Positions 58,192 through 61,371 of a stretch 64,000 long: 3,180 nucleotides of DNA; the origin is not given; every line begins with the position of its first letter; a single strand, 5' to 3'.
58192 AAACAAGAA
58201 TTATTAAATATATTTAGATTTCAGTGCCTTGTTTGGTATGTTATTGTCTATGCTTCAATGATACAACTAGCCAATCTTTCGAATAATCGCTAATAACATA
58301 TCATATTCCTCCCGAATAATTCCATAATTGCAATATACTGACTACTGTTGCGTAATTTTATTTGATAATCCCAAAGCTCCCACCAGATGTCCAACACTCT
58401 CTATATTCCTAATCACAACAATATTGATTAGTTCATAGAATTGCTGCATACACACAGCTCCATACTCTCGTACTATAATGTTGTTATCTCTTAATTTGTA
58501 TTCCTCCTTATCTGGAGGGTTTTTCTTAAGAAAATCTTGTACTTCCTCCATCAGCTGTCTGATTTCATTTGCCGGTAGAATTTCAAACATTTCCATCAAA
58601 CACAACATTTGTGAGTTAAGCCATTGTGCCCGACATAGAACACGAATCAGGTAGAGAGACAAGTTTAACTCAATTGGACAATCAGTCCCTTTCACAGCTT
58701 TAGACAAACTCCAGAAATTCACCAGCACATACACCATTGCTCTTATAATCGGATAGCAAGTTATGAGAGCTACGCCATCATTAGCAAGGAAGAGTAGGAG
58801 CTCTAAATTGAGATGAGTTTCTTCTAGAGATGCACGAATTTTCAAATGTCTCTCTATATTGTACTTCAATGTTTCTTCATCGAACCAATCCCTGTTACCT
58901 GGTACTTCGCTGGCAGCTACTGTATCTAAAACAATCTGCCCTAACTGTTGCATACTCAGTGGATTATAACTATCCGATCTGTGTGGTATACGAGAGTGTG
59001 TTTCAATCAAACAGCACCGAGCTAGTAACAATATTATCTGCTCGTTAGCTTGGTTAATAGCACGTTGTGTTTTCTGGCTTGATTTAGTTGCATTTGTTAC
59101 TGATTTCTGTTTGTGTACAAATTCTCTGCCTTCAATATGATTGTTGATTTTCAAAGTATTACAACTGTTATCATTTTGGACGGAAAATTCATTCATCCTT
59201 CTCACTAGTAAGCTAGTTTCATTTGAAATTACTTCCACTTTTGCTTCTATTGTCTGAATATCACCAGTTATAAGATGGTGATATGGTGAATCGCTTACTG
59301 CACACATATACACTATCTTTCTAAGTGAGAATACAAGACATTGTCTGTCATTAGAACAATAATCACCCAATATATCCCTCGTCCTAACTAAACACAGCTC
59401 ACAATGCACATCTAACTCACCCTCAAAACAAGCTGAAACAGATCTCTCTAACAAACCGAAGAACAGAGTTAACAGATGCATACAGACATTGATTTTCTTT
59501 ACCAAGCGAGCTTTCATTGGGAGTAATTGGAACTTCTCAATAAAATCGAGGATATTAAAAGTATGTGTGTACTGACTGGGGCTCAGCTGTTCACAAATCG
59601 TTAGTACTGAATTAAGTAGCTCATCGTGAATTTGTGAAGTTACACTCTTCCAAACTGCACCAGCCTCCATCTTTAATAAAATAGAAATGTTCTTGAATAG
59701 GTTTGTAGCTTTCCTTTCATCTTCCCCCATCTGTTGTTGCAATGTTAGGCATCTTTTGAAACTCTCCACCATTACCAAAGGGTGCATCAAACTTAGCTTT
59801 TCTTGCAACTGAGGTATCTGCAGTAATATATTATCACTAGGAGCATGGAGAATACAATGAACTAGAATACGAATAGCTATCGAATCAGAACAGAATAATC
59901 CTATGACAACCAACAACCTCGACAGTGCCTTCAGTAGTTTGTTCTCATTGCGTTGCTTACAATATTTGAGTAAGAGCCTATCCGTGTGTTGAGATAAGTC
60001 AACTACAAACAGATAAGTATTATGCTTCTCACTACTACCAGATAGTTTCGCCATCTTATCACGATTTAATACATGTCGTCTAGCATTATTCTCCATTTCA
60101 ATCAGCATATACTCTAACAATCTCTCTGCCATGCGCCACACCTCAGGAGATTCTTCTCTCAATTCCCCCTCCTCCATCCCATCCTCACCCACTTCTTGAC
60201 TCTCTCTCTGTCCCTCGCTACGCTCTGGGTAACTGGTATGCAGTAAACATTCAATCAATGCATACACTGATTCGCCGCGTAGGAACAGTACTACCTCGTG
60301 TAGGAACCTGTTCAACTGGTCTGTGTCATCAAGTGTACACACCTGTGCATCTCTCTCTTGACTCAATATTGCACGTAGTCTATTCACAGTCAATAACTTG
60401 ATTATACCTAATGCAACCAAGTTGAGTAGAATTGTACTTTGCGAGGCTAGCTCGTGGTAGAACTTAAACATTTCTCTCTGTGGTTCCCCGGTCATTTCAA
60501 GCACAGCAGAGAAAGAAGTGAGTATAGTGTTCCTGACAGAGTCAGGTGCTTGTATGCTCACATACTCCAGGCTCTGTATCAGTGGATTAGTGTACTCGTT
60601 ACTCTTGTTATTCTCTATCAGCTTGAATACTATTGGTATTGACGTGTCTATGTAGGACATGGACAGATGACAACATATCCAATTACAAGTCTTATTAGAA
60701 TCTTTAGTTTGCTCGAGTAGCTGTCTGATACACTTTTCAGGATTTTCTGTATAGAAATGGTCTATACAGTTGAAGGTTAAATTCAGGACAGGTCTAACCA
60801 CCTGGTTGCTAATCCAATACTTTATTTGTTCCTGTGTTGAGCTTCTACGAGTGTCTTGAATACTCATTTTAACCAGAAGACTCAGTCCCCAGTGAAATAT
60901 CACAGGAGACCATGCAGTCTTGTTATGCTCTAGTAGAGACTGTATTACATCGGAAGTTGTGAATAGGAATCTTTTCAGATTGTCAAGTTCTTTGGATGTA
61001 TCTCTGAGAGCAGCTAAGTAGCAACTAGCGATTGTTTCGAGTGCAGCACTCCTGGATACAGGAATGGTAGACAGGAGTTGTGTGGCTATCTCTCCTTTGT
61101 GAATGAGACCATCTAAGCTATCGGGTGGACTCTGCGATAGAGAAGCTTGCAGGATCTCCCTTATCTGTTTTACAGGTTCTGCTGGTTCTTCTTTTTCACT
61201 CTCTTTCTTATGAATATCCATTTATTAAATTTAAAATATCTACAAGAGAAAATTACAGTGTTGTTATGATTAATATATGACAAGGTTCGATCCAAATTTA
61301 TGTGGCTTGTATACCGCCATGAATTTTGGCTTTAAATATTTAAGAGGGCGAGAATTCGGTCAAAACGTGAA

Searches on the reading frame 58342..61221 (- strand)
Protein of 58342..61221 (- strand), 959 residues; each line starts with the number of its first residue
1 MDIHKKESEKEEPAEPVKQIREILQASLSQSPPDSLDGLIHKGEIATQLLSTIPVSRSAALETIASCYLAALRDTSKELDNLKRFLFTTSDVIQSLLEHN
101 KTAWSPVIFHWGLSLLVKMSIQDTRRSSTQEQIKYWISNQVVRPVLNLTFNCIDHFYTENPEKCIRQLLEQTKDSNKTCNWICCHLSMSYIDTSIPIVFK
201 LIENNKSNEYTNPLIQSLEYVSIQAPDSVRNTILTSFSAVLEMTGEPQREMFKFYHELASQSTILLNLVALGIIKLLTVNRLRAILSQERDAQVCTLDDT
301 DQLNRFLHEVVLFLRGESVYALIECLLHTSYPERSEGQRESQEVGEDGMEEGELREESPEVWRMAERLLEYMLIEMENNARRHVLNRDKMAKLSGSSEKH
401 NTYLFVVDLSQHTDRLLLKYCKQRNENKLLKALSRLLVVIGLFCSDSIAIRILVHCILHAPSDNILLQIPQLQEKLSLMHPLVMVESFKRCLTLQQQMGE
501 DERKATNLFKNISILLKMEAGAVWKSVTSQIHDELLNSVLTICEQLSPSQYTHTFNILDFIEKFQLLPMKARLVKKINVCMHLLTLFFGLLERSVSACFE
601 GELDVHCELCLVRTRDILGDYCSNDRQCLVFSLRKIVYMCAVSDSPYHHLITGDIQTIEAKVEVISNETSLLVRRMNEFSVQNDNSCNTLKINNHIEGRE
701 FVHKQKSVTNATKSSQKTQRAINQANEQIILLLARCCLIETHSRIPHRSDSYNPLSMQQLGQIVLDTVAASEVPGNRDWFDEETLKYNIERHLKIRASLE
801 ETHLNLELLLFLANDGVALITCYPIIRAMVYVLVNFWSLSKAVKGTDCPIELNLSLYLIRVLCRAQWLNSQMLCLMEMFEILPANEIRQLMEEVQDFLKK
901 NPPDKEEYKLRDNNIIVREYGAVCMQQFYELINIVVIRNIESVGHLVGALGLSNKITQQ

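Call 39: search_protein_families(library=pfam, proteins=[window:58342-61221:-], max_evalue=0.001)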
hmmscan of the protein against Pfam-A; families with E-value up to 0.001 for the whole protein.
window:58342-61221:- (959 aa): 2 families
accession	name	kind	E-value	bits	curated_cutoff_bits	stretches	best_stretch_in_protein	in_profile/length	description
PF14838.11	INTS5_C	-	8.3e-29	101.3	27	1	215-942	6-702/703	Integrator complex subunit 5 C-terminus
PF14837.11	INTS5_N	-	1.4e-17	64.3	27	1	45-199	28-199/208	Integrator complex subunit 5 N-terminus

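Call 47: list_cluster_members(proteins=[window:58345-61221:-, window:57213-57872:-, window:28847-33766:+, window:5980-7662:-])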
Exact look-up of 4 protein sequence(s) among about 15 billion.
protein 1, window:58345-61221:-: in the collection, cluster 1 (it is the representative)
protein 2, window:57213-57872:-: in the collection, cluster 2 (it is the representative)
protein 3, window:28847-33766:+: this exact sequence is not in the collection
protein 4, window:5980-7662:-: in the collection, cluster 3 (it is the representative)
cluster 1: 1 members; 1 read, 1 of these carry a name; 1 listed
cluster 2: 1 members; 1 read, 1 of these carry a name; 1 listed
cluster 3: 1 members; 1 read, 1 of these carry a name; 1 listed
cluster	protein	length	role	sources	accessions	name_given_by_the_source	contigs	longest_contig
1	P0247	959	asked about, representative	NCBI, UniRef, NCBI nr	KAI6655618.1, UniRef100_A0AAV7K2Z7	Integrator complex subunit 5 [Oopsacas minuta] | Integrator complex subunit 5 n=1 Tax=Oopsacas minuta TaxID=111878 RepID=A0AAV7K2Z7_9METZ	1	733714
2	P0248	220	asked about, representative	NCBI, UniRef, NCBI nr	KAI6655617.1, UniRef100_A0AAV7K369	vesicle transport protein SEC20-like [Oopsacas minuta] | Vesicle transport protein SEC20-like n=1 Tax=Oopsacas minuta TaxID=111878 ...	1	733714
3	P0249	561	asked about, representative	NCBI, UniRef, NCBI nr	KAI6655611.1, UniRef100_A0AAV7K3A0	hypothetical protein LOD99_2109 [Oopsacas minuta] | Uncharacterized protein n=1 Tax=Oopsacas minuta TaxID=111878 RepID=A0AAV7K3A0_9METZ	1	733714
